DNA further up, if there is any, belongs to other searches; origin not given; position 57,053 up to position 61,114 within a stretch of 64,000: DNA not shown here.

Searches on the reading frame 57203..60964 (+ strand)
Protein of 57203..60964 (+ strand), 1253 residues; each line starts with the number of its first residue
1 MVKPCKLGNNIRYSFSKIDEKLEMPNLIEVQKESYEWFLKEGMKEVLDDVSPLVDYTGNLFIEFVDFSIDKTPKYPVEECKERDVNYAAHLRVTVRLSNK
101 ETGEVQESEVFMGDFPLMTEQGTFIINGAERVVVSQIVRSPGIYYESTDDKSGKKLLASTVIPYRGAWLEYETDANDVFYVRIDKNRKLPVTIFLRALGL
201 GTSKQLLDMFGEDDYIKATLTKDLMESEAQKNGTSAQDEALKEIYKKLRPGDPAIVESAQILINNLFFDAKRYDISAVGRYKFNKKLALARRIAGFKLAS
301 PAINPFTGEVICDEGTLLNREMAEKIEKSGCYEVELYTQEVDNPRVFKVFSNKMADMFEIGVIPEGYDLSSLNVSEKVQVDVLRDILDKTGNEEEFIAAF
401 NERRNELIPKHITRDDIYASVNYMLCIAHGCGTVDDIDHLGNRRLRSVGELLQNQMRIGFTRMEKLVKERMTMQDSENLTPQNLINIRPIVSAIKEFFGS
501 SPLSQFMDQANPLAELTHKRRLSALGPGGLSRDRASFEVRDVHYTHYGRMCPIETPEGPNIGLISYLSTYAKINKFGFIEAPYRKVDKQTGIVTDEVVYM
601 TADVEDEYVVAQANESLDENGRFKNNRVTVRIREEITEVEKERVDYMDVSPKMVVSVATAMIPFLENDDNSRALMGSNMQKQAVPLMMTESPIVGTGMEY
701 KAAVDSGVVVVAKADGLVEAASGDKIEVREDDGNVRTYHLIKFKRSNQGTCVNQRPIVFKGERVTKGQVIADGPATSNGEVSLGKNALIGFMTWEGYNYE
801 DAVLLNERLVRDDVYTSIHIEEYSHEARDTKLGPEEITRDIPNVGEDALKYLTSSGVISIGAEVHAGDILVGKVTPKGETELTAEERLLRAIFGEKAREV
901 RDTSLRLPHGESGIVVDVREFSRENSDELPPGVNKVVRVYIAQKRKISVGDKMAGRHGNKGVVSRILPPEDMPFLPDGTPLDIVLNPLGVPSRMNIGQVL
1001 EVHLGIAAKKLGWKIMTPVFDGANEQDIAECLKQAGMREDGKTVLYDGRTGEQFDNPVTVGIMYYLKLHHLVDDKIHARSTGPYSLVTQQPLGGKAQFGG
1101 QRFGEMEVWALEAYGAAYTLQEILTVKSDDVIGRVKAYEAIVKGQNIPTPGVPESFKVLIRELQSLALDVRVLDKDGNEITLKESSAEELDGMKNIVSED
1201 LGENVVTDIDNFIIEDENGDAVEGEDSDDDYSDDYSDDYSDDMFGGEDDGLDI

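Call 8: search_protein_families(library=pfam, proteins=[window:57203-60964:+], max_evalue=0.001)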
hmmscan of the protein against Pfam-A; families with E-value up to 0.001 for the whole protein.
window:57203-60964:+ (1253 aa): 6 families
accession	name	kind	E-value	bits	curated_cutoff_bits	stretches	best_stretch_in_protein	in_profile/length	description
PF00562.33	RNA_pol_Rpb2_6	-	1.1e-139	466.2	23.4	1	711-1097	1-373/373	RNA polymerase Rpb2, domain 6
PF04561.19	RNA_pol_Rpb2_2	-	8.5e-35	120.6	21.7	2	139-289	1-147/190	RNA polymerase Rpb2, domain 2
PF04565.21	RNA_pol_Rpb2_3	-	2.4e-29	101.7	21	1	505-573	1-68/68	RNA polymerase Rpb2, domain 3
PF04560.25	RNA_pol_Rpb2_7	-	8.4e-29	100.3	32.1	1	1099-1174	1-86/87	RNA polymerase Rpb2, domain 7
PF10385.14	RNA_pol_Rpb2_45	-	1.1e-26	93.1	28.2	1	583-650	1-66/66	RNA polymerase beta subunit external 1 domain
PF04563.20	RNA_pol_Rpb2_1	-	3.9e-20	72.7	28.2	1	27-490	2-201/203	RNA polymerase beta subunit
